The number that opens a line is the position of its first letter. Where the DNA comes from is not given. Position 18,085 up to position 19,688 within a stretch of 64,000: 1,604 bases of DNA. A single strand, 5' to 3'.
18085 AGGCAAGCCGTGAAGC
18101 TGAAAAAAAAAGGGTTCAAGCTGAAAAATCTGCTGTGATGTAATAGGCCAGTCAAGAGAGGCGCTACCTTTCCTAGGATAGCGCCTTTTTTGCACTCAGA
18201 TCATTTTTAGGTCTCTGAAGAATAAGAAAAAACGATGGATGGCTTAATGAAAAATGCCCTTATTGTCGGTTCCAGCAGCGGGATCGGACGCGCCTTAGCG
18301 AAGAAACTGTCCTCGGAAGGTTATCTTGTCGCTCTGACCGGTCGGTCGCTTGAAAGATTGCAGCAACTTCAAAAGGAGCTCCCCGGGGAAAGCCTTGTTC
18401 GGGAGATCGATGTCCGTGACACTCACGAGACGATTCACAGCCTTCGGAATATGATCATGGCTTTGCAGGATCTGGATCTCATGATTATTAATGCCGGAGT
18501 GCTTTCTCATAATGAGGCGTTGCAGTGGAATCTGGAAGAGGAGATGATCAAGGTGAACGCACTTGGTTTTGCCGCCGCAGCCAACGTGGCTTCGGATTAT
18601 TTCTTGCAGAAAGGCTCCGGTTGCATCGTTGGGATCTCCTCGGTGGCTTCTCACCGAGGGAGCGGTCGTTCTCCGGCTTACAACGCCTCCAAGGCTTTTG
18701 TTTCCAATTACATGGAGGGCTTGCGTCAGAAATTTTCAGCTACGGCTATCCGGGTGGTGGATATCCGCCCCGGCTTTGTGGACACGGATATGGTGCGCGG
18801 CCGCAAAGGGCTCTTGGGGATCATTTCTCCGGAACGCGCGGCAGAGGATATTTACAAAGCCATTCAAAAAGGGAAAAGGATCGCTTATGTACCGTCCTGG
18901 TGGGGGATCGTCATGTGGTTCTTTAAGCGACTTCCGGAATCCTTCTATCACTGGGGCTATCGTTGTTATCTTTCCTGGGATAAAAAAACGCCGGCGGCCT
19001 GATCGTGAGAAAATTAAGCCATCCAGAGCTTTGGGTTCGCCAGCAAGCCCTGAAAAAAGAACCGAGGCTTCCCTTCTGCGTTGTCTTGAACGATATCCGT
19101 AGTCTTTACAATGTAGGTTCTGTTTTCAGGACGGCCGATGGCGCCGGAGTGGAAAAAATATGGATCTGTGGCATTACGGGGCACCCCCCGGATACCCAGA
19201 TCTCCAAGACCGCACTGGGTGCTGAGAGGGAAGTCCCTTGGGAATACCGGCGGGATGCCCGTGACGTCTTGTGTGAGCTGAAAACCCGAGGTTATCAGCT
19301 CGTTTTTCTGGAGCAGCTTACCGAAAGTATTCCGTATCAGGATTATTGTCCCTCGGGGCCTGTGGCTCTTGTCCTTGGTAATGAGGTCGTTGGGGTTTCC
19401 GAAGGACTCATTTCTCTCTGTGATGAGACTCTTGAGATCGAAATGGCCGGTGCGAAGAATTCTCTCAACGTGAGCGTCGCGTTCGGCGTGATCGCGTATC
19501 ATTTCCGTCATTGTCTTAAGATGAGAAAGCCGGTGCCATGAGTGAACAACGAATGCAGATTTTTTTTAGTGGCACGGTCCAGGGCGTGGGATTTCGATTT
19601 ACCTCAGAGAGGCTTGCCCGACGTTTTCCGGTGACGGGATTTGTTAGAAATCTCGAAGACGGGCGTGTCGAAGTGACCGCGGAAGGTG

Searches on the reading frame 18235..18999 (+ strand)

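Call 8: search_protein_families(library=pfam, proteins=[window:18235-18999:+], max_evalue=0.001)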
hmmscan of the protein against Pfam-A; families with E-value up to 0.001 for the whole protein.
window:18235-18999:+ (255 aa): 4 families
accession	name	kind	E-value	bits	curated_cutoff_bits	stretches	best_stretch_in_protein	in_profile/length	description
PF00106.31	adh_short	-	2.2e-39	135.4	26.6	1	6-188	1-188/195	short chain dehydrogenase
PF13561.12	adh_short_C2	-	1.7e-26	93.7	27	1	13-192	4-186/236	Enoyl-(Acyl carrier protein) reductase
PF08659.16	KR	-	3.1e-07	30.9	22.6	1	9-171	4-172/180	KR domain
PF01370.27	Epimerase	-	1.1e-05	25.4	20.9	1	8-172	1-167/240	NAD dependent epimerase/dehydratase family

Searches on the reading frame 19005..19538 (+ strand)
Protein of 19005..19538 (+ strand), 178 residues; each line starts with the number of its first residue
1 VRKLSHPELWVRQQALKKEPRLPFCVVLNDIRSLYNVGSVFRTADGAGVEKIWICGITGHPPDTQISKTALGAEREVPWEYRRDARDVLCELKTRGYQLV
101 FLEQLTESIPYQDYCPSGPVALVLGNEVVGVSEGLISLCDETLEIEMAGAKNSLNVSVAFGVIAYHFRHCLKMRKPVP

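Call 8: search_protein_families(library=pfam, proteins=[window:19005-19538:+], max_evalue=0.001)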
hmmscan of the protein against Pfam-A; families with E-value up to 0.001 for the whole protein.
window:19005-19538:+ (178 aa): 1 family
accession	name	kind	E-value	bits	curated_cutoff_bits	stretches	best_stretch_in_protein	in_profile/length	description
PF00588.24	SpoU_methylase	-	2.8e-31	109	29.7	1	24-165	2-142/142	SpoU rRNA Methylase family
